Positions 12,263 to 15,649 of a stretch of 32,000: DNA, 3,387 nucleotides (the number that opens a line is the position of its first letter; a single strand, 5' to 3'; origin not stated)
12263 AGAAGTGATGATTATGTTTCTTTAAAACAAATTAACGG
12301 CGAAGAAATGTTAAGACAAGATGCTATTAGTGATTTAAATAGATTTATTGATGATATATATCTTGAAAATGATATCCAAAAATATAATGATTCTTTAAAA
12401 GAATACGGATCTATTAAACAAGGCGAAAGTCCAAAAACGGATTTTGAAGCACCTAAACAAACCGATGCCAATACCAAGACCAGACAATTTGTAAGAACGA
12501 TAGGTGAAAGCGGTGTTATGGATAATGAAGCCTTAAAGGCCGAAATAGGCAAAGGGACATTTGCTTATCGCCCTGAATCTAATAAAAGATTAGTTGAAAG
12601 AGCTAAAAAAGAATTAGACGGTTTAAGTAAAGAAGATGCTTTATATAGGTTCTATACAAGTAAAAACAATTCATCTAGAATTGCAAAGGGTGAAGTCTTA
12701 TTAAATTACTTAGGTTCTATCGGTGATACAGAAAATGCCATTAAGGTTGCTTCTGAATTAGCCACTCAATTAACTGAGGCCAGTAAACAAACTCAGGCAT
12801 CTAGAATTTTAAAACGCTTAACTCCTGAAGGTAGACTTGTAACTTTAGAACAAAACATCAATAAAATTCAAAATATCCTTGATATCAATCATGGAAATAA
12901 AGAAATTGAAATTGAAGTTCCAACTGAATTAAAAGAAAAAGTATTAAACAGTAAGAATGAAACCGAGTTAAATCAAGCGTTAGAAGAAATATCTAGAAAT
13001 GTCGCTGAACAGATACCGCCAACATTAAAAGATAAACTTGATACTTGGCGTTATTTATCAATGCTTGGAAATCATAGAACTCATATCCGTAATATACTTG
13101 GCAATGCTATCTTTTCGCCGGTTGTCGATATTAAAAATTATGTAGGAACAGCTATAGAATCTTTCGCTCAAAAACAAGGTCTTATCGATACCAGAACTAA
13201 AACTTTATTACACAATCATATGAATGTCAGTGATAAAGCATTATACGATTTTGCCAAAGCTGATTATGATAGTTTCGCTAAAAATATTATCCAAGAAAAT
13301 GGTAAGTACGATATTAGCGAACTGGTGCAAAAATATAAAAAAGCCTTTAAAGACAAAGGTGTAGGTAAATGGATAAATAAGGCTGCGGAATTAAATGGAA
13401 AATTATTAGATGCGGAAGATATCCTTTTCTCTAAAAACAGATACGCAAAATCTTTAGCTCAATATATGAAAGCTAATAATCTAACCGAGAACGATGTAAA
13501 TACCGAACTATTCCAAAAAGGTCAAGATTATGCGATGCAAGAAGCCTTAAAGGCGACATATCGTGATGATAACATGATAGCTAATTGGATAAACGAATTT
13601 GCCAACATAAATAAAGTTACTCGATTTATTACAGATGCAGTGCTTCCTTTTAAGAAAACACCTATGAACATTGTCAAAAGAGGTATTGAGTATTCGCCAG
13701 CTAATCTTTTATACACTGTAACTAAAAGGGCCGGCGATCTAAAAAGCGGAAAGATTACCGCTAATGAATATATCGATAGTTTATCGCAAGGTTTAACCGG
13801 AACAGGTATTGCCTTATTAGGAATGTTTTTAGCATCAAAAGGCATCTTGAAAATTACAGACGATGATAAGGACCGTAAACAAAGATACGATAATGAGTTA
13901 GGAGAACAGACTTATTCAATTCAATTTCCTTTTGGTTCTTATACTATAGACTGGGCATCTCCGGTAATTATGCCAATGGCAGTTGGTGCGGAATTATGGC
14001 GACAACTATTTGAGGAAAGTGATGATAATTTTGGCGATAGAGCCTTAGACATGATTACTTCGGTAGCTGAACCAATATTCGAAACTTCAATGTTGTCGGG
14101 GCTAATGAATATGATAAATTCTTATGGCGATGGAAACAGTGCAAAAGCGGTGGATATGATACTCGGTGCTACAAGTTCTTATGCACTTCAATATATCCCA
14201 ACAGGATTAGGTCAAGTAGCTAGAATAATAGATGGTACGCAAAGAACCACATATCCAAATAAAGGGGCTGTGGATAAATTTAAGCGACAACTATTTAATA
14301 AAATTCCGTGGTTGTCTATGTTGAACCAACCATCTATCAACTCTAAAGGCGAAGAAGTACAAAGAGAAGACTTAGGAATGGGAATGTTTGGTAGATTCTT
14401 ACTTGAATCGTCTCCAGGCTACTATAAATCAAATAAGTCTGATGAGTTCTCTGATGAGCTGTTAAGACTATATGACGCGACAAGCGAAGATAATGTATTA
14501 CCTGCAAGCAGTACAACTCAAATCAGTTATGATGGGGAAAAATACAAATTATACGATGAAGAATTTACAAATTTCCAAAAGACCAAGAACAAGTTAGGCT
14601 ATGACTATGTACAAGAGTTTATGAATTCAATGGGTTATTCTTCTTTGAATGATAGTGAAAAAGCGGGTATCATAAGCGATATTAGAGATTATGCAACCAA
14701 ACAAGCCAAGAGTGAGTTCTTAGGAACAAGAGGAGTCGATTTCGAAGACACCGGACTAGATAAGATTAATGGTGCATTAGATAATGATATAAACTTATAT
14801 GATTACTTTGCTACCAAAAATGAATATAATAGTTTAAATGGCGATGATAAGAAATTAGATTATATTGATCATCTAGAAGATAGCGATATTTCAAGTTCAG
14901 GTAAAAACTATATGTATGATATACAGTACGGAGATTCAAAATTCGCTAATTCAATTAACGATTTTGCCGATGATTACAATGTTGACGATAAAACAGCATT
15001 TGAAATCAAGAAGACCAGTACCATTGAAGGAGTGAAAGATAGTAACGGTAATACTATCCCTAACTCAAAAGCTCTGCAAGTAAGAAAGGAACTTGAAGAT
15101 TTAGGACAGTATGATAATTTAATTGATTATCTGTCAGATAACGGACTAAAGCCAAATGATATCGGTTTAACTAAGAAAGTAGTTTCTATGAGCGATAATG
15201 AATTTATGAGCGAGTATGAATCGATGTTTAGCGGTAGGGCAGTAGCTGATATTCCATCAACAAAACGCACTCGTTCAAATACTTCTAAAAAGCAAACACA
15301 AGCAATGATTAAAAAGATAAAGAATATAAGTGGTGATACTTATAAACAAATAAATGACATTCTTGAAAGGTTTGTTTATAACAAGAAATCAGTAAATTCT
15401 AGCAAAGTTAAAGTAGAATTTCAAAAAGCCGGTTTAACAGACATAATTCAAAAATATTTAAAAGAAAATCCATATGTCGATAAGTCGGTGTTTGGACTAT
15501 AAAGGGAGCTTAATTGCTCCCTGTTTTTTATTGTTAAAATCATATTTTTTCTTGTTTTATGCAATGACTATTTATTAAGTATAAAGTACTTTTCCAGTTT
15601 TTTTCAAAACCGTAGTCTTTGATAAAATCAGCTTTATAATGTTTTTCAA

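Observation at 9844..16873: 7-kb integrated-element remnant splitting the conserved rsmB|rlmN junction, reduced to three parts: int relic, giant ORF, Abi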

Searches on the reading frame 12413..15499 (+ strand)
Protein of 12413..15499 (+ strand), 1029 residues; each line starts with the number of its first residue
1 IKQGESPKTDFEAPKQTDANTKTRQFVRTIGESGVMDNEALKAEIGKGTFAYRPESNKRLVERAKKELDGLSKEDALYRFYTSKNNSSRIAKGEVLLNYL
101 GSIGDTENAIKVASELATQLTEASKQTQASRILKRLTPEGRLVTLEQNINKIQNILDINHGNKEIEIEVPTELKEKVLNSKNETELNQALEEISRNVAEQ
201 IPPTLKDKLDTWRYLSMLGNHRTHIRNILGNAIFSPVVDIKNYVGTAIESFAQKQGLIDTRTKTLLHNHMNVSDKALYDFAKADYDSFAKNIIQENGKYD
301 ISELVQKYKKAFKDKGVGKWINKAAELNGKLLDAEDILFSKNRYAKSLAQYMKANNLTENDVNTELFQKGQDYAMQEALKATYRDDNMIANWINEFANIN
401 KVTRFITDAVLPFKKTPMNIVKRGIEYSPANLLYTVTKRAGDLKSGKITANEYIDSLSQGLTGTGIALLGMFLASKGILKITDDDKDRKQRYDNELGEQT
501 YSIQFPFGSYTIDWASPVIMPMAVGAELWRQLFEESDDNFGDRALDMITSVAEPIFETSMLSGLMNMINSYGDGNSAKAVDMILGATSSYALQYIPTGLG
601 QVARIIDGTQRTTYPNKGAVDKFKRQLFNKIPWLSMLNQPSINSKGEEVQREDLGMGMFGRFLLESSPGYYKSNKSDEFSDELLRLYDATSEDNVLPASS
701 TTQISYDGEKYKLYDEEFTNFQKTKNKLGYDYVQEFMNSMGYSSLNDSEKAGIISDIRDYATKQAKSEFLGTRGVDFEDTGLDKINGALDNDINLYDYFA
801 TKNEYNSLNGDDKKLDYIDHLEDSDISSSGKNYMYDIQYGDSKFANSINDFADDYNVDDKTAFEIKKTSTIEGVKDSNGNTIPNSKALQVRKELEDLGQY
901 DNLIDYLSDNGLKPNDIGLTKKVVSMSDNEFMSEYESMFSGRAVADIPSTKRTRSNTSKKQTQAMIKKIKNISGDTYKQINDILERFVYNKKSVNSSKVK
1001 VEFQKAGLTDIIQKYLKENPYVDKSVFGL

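Call 35: find_related_loci(query=A1, collection=viral_contigs, flank=10000)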
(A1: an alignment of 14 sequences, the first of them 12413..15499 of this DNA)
Query A1 (1029 aa) in viral_contigs; peptide patterns used: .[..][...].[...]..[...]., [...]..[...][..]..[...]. (x = any residue, [..] = any of these).
600 stretches matched a pattern (row limit reached: there are more); 529 encode a relative of the query (tblastn E <= 1e-3); the best 80 are kept; 80 distinct loci.
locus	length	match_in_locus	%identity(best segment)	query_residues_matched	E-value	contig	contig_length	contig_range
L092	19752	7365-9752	40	48-837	4e-165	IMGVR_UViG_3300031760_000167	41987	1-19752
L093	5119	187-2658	35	4-806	1e-156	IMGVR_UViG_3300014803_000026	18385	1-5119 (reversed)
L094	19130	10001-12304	37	1-768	2e-150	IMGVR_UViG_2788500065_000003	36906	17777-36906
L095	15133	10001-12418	37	1-799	2e-147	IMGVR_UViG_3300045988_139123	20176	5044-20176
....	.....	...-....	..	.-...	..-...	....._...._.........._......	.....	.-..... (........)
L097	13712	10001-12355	37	1-778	5e-142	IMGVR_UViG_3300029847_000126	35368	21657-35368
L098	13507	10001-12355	37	1-778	5e-142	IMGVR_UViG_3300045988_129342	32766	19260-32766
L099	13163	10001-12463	36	1-813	7e-141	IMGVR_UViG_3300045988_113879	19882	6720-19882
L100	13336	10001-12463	36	1-813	2e-140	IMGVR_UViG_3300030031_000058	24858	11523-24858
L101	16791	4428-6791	36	1-771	1e-142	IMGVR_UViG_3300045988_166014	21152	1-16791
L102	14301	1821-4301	35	1-813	4e-137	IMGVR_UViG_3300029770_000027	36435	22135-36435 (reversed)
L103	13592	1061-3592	33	1-843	6e-137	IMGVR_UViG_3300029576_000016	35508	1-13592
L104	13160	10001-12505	35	1-813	1e-129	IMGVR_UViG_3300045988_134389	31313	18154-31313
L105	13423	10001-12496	34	1-837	7e-129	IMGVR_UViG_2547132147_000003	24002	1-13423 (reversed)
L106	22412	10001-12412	33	1-778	5e-127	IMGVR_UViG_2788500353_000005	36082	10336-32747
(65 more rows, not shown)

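Call 47: search_solved_structures(query=A1, max_evalue=1)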
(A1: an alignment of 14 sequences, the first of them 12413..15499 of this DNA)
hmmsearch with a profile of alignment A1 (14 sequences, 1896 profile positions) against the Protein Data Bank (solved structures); distinct sequences matched with E-value up to 1: 4.
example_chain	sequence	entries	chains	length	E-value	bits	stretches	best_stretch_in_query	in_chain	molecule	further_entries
6yej_A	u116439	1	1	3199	0.0037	18.1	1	10-81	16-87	Huntingtin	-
29vf_O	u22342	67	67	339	0.19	12.4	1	36-98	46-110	TATA-box-binding protein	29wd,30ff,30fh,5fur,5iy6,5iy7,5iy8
6vq6_I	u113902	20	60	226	0.55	10.9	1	7-133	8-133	V-type proton ATPase subunit E 1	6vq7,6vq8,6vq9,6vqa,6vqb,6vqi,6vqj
6xbw_I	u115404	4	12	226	0.79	10.4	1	7-133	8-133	V-type proton ATPase subunit E 1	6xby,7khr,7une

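Call 48: search_protein_families(library=phrogs, proteins=[window:12413-15499:+], max_evalue=0.01)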
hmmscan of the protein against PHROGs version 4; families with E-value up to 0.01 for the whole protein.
window:12413-15499:+ (1029 aa): 0 families

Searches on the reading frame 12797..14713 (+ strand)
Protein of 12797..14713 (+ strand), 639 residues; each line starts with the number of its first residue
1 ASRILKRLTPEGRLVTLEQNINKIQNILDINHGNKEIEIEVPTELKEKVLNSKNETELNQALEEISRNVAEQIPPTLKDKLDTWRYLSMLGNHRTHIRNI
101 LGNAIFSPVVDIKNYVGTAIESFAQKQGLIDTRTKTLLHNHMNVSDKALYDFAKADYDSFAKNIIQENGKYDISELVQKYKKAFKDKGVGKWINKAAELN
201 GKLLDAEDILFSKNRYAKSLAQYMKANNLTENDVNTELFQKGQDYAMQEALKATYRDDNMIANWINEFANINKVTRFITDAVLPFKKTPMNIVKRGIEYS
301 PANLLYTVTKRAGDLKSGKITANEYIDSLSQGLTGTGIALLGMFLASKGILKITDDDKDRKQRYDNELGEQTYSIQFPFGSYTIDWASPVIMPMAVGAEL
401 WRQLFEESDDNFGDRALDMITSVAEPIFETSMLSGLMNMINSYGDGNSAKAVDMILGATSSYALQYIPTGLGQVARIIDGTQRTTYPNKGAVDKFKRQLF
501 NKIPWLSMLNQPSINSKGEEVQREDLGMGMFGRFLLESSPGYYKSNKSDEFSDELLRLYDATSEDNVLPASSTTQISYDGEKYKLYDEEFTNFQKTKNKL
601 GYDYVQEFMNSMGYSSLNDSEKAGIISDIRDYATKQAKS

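Call 71: predict_structure(alignment_id=A3)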
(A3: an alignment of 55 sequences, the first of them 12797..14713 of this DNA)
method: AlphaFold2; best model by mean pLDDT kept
length: 639 residues; sequences in the alignment: 55
mean_pLDDT: 80.8   pTM: 0.74
mean pLDDT of the five models: 80.8, 79.6, 76.2, 75.5, 74.2
residues with pLDDT >= 90: 165; 70-90: 368; 50-70: 88; < 50: 18
segments of 3 or more residues with pLDDT < 50: 1-7, 413-419
pLDDT, mean of each block of 10 residues (from residue 1): 45 71 72 64 82 71 77 75 77 80 87 91 89 77 76 89 70 55 76 80 81 91 90 84 89 84 78 78 77 87 88 89 92 93 90 68 85 84 83 86 65 48 60 61 56 71 79 89 86 87 90 92 90 88 88 93 87 82 88 94 95 94 95 91
secondary structure, 60 per line:
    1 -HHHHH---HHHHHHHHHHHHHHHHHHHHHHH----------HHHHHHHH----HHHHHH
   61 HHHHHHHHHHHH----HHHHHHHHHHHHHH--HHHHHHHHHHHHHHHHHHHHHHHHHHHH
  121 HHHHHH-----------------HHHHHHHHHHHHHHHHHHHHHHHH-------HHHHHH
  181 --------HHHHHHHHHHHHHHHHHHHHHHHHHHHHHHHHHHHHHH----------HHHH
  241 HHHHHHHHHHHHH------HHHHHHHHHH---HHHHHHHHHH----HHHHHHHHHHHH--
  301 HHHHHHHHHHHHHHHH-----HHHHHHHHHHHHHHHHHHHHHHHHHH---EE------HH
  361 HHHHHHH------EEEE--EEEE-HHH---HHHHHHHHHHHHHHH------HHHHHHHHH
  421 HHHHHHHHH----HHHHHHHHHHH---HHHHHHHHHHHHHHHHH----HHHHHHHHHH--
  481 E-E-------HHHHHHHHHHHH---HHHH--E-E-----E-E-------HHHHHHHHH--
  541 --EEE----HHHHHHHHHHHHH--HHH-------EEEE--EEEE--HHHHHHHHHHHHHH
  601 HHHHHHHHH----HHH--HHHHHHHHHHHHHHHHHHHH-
elements in order: H2-6 H10-32 H43-50 H55-72 H77-90 H93-126 H144-167 H175-180 H189-226 H237-253 H260-269 H273-282 H287-298 H301-316 H322-347 H359-367 E374-377 E380-383 H391-405 H412-429 H434-444 H448-464 H469-478 H491-502 H506-509 H530-538 E543-545 H550-562 E575-578 E581-584 H587-609 H619-638

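Call 75: fold_search(model_id=the predicted structure, library=pdb)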
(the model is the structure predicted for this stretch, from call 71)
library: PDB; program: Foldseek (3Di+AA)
matches with E <= 10: 120; with E <= 0.001: 0
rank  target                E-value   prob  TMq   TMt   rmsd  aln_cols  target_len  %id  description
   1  9mun                  7.9e-01  0.06  0.09  0.11  22.7       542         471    9  Structure of Human SLC33A1 in complex with oxidized glutathione (released 2026-02-25)
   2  8w20_A                1.3e+00  0.02  0.07  0.07  60.2       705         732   10  Umb1 umbrella toxin particle (released 2024-04-17)
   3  8iad_A                1.4e+00  0.04  0.09  0.09  23.5       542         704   13  The Arabidopsis CLCa transporter bound with nitrate, ATP and PIP2 (released 2023-08-02)
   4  9ll0                  1.5e+00  0.05  0.09  0.12  23.2       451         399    9  Cryo-EM structure of G6PT1 in complex with Glucose-6-phosphate (released 2025-12-31)
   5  8jpr_A                1.5e+00  0.05  0.10  0.09  23.0       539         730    8  Cryo-EM structure of Y553C human ClC-6 (released 2023-09-20)
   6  3n1x_A                1.6e+00  0.08  0.12  0.14  24.0       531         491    9  X-ray Crystal Structure of Toluene/o-Xylene Monooxygenase Hydroxylase T201C Mutant (released 2010-10-13)
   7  9xcb                  1.7e+00  0.04  0.08  0.11  23.1       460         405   12  cryoEM structure of G6PT monomer (released 2026-03-18)
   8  8dwi                  1.9e+00  0.04  0.09  0.11  22.4       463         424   10  Molecular Mechanism of Sialic Acid Transport Mediated by Sialin (released 2023-01-25)
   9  9kxv_A                2.0e+00  0.03  0.09  0.10  29.5       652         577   10  Structure of human B0AT1-ACE2 complex with compound3 (released 2025-12-10)
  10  8qv6_A                2.0e+00  0.03  0.09  0.12  22.5       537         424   10  Structure of human SPNS2 in DDM (released 2025-02-19)
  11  4zwb_A                2.1e+00  0.04  0.09  0.12  24.1       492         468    9  Crystal structure of maltose-bound human GLUT3 in the outward-occluded conformation at 2.4 angstrom (released 2015-07-22)
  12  9n73_SB               2.1e+00  0.03  0.07  0.09  24.7       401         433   13  SSU processome maturation and disassembly, State G (released 2025-10-29)
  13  6lyy_A                2.4e+00  0.04  0.10  0.14  24.0       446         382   11  Cryo-EM structure of the human MCT1/Basigin-2 complex in the presence of anti-cancer drug candidate AZD3965 in the out (released 2020-12-23)
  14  8qct                  2.6e+00  0.04  0.10  0.13  22.2       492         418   10  Cryo-EM structure of the inward-facing choline-bound FLVCR1 (released 2024-04-17)
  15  7p14_A                2.7e+00  0.07  0.12  0.18  22.6       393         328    9  Structure of full-length rXKR9 in complex with a sybody at 3.66A (released 2021-07-28)
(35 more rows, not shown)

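Call 76: fold_search(model_id=the predicted structure, library=viral)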
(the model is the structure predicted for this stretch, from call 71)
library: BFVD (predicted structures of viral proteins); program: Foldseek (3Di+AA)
matches with E <= 10: 188; with E <= 0.001: 49
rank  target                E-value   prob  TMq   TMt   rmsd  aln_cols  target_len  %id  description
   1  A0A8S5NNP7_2          4.3e-38  1.00  0.90  0.51   3.5       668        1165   31  EF-hand domain-containing protein [Myoviridae sp. ctagO6]
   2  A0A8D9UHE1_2          1.6e-35  1.00  0.85  0.47   4.3       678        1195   32  PolyVal ADP-ribosyltransferase [Myoviridae sp. ctjz83]
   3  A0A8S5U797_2          4.8e-35  1.00  0.90  0.53   3.0       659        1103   33  Large polyvalent protein-associated domain 3 (Fragment) [Podoviridae sp. ctngc57]
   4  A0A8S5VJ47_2          1.6e-33  1.00  0.84  0.54   3.3       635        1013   27  Uncharacterized protein [Ackermannviridae sp.]
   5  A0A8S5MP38            6.4e-33  1.00  0.87  0.43   3.5       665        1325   30  EF-hand domain-containing protein [Podoviridae sp. ctoqT5]
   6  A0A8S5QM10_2          2.5e-31  1.00  0.78  0.51   4.8       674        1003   29  Uncharacterized protein [Ackermannviridae sp. ctQad106]
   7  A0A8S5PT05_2          2.5e-30  1.00  0.84  0.59   3.5       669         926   27  Uncharacterized protein [Myoviridae sp. ctzS633]
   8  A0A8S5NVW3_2          5.0e-29  1.00  0.81  0.47   4.7       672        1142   24  Phage MuF C-terminal domain-containing protein [Myoviridae sp. cthRr4]
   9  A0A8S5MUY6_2          1.5e-28  1.00  0.76  0.53   7.0       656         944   30  Nuclease [Myoviridae sp. ctxZR60]
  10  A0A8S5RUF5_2          4.4e-27  1.00  0.83  0.42   7.0       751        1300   25  Uncharacterized protein [Ackermannviridae sp.]
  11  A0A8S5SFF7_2          8.8e-27  1.00  0.72  0.44   6.6       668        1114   27  Nuclease [Myoviridae sp. ctuev19]
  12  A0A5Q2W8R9            3.2e-21  1.00  0.77  0.50   5.0       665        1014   21  (no name in the UniProt tables at hand)
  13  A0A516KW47            5.4e-15  1.00  0.60  0.35   9.2       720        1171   14  (no name in the UniProt tables at hand)
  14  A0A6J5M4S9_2          5.6e-14  1.00  0.59  0.40  11.0       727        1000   15  ART-PolyVal-like domain-containing protein [uncultured Caudovirales phage]
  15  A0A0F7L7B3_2          1.4e-13  1.00  0.63  0.53   8.0       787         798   13  Uncharacterized protein [uncultured marine virus]
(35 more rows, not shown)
